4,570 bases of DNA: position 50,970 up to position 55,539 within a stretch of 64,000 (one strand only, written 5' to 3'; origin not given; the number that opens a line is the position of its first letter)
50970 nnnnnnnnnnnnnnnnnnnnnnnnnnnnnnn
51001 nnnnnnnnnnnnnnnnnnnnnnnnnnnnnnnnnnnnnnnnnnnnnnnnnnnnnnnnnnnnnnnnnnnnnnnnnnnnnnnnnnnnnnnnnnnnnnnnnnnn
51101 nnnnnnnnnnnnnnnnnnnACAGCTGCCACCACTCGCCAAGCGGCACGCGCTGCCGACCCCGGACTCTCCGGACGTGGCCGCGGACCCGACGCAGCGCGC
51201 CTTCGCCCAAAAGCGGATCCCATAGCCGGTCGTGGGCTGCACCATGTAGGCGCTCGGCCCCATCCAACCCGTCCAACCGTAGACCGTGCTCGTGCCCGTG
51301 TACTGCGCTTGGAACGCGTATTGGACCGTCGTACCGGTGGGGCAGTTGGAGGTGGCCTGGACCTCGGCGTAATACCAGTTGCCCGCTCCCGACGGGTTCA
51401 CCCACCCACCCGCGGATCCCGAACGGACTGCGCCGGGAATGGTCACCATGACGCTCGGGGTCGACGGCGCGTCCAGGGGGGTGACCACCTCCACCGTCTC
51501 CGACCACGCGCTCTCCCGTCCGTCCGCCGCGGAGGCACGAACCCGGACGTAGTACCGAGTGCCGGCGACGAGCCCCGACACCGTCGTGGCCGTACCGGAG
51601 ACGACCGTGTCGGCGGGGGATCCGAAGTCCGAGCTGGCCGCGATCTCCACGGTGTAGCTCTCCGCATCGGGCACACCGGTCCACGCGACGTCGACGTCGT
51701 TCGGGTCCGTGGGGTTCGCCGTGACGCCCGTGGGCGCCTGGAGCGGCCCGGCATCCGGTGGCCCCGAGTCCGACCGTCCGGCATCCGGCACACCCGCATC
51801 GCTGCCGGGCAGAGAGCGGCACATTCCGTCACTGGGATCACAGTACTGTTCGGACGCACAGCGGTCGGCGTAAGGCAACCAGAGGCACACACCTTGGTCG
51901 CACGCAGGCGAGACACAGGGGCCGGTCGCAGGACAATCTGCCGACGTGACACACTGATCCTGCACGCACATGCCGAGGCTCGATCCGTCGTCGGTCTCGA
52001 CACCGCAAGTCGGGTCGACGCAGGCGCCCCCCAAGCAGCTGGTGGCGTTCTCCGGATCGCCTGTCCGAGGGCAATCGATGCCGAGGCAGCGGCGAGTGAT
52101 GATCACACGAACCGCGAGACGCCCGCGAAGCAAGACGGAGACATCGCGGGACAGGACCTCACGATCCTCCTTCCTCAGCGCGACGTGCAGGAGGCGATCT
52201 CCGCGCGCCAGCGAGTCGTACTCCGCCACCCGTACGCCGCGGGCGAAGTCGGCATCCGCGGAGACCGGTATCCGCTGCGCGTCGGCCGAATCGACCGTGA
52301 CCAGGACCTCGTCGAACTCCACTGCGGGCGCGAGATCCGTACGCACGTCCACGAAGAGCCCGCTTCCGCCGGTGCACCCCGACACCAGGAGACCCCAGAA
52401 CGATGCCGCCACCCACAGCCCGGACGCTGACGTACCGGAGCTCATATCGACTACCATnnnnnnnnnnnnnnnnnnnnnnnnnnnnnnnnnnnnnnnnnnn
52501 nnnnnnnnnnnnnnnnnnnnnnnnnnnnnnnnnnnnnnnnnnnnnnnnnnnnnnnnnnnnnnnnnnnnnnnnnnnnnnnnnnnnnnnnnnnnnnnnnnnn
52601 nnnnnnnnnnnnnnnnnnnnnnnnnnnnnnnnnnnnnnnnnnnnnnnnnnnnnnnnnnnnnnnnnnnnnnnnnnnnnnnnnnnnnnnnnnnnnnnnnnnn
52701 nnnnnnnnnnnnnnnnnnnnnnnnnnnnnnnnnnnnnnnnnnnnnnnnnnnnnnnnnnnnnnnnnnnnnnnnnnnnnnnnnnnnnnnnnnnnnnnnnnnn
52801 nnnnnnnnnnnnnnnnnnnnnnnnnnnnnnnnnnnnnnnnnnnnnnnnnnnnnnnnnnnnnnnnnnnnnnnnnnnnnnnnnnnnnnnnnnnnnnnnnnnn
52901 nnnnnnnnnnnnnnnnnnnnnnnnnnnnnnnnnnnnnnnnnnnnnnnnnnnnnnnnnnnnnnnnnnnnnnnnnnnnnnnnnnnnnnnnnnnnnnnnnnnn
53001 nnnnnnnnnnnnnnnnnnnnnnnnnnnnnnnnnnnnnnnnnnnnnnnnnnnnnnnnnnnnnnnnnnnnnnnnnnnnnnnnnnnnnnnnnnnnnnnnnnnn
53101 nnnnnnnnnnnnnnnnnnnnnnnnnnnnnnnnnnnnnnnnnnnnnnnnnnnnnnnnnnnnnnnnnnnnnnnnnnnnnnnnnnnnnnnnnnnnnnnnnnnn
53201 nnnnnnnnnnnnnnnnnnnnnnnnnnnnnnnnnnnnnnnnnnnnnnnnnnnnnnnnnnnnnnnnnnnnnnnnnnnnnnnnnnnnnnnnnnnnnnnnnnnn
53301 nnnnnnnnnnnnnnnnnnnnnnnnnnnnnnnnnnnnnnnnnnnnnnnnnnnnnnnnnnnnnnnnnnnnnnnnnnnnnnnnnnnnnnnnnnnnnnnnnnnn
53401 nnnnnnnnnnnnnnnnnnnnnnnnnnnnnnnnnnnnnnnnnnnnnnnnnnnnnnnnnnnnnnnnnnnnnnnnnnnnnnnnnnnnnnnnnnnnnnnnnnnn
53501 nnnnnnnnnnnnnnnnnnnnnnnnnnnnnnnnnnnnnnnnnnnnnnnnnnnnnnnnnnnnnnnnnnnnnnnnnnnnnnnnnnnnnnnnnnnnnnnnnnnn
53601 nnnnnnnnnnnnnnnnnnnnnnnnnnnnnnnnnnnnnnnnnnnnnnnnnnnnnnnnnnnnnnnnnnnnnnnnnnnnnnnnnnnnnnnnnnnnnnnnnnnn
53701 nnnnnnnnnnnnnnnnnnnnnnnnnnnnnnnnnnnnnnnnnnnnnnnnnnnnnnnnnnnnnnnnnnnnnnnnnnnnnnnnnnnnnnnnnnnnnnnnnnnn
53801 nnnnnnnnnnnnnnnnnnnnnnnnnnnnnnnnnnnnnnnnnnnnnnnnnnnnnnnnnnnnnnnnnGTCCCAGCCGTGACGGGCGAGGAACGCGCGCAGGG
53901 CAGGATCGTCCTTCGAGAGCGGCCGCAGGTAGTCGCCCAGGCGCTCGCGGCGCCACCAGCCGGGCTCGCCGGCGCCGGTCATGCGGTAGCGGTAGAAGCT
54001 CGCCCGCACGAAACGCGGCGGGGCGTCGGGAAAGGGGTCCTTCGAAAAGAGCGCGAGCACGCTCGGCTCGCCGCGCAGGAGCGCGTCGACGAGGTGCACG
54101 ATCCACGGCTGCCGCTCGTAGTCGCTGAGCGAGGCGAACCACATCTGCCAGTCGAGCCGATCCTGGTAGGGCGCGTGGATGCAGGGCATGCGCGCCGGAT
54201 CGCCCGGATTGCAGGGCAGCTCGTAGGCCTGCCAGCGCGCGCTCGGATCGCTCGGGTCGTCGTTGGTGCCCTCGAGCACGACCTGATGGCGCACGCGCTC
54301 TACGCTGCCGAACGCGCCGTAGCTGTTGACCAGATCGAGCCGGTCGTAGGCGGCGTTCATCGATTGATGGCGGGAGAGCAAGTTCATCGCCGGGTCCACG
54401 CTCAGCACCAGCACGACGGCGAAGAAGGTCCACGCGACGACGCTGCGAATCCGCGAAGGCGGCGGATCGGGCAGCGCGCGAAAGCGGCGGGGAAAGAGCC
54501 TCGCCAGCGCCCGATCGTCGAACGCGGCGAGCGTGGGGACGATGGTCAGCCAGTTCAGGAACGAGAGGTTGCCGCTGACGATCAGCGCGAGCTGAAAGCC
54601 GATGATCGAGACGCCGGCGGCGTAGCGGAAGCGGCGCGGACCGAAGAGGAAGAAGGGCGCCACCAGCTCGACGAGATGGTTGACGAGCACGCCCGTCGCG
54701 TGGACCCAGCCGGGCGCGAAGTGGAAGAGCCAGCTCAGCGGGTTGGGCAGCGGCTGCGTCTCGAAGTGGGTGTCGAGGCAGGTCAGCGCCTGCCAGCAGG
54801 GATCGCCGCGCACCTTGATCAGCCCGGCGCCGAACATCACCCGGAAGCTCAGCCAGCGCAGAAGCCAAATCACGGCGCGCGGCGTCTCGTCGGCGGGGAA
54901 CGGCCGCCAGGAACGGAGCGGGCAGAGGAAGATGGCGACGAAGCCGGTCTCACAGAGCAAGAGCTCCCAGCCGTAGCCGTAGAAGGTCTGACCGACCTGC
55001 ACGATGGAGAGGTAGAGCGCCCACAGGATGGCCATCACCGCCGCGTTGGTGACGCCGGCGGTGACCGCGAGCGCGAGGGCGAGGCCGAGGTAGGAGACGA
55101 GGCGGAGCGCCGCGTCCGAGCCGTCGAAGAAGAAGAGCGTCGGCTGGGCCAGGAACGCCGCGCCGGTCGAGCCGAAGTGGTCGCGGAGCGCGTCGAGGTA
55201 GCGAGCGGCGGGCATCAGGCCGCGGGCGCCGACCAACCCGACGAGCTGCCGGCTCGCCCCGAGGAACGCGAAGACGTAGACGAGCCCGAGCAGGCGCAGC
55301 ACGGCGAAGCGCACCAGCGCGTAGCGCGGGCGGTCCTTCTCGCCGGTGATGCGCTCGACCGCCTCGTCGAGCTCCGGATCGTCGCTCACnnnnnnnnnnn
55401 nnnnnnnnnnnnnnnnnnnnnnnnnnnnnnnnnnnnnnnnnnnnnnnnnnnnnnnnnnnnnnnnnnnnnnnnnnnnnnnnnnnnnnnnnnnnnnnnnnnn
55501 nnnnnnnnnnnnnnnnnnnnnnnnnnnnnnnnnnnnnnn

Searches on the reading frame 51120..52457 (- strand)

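Call 26: search_protein_families(library=pfam, proteins=[window:51120-52457:-], max_evalue=0.001)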
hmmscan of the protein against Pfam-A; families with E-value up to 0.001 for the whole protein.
window:51120-52457:- (446 aa): 3 families
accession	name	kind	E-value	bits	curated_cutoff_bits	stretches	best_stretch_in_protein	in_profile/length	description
PF00041.27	fn3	-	4.2e-09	36.9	25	1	241-324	2-83/84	Fibronectin type III domain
PF25788.1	Ig_Rha78A_N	-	6.1e-05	23.7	27.4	1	268-326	38-101/105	Rha78A-like, N-terminal immunoglobulin domain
PF16656.11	Pur_ac_phosph_N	-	0.00031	21.7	30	1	242-326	1-93/93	Purple acid Phosphatase, N-terminal domain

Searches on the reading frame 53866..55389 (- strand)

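Call 26: search_protein_families(library=pfam, proteins=[window:53866-55389:-], max_evalue=0.001)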
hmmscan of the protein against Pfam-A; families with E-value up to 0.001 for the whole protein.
window:53866-55389:- (508 aa): 2 families
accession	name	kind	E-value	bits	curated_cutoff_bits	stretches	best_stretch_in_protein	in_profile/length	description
PF06762.20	LMF1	-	1.8e-63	214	27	1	137-295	1-161/163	Lipase maturation factor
PF25179.1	LMF1_C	-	2e-41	141.8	34.2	1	353-488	1-138/139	Lipase maturation factor C-terminal domain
